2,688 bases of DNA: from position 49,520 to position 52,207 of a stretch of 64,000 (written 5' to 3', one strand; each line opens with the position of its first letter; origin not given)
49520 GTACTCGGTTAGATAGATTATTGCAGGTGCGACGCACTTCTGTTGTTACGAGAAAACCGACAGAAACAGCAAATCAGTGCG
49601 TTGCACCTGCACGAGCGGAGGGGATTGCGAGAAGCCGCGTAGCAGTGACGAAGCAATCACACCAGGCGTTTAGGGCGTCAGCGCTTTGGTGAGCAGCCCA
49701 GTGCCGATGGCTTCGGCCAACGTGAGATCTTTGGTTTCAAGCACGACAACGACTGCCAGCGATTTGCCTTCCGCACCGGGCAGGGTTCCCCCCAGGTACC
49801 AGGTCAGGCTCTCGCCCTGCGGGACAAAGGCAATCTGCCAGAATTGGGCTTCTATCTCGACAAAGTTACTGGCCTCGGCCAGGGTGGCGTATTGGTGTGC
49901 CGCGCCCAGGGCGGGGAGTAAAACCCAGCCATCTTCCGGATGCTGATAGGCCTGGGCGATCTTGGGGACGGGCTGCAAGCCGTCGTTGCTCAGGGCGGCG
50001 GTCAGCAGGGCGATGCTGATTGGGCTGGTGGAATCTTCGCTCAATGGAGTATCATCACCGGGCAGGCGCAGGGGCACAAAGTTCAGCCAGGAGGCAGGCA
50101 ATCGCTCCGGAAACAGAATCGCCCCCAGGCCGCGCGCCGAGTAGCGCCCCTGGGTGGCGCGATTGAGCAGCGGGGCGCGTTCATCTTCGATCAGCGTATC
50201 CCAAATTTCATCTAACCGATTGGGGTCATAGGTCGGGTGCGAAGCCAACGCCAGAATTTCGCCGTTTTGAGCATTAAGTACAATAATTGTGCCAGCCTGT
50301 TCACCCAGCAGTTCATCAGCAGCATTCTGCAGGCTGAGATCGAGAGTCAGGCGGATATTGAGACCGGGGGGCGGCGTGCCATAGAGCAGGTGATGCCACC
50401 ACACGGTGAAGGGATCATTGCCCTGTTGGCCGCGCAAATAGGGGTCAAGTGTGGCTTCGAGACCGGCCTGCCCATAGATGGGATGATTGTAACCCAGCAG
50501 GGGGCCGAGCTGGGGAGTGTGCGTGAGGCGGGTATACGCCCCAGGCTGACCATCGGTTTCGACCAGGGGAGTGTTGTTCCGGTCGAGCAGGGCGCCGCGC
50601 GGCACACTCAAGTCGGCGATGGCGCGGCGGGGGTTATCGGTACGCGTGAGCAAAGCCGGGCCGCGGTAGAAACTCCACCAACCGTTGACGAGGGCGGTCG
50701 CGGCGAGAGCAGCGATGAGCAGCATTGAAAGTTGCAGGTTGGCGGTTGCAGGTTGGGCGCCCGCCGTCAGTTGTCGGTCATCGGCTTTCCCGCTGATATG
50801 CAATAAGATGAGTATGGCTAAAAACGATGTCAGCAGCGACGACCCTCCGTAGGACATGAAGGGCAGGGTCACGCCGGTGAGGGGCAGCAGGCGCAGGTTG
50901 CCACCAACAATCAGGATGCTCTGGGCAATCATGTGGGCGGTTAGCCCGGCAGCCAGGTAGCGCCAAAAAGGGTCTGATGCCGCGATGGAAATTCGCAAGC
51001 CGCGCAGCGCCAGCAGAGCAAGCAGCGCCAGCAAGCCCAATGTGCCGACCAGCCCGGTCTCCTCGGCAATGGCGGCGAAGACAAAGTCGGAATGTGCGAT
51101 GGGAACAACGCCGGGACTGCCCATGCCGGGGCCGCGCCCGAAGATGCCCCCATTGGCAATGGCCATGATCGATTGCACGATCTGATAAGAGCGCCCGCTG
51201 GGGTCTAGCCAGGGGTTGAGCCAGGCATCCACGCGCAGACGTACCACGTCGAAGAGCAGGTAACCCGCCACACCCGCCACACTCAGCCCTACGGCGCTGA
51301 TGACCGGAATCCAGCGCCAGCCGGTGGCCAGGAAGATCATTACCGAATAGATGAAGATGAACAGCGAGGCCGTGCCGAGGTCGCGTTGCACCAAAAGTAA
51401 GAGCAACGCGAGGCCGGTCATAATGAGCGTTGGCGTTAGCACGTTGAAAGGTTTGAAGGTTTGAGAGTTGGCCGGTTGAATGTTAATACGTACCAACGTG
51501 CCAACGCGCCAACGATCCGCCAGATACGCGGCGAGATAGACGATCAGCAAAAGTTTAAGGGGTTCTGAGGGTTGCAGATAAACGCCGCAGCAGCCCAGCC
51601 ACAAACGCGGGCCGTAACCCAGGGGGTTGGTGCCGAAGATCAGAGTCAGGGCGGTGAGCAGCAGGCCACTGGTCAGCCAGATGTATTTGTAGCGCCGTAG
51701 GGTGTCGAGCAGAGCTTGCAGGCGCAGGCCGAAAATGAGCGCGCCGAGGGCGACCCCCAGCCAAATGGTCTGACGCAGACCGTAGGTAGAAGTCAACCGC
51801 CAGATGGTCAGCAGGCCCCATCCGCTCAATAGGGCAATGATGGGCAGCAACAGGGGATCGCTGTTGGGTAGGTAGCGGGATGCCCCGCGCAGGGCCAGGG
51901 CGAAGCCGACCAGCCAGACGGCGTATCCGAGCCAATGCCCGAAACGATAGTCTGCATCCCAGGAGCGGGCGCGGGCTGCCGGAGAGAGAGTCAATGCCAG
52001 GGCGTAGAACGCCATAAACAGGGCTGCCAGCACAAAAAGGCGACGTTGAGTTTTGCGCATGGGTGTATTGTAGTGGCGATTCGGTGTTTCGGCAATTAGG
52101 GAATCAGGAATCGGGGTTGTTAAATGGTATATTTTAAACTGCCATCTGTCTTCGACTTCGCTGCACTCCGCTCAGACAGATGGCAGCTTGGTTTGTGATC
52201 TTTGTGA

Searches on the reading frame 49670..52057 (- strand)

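Call 83: search_protein_families(library=pfam, proteins=[window:49670-52057:-], max_evalue=0.00001)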
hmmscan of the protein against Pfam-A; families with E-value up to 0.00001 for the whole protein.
window:49670-52057:- (795 aa): 2 families
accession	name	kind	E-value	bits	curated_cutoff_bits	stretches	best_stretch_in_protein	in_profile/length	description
PF01098.24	FTSW_RODA_SPOVE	-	2.7e-72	244.2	26.4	1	93-423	38-352/356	Cell cycle protein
PF00905.27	Transpeptidase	-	1.2e-06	28.4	22.1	1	589-640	1-41/299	Penicillin binding protein transpeptidase domain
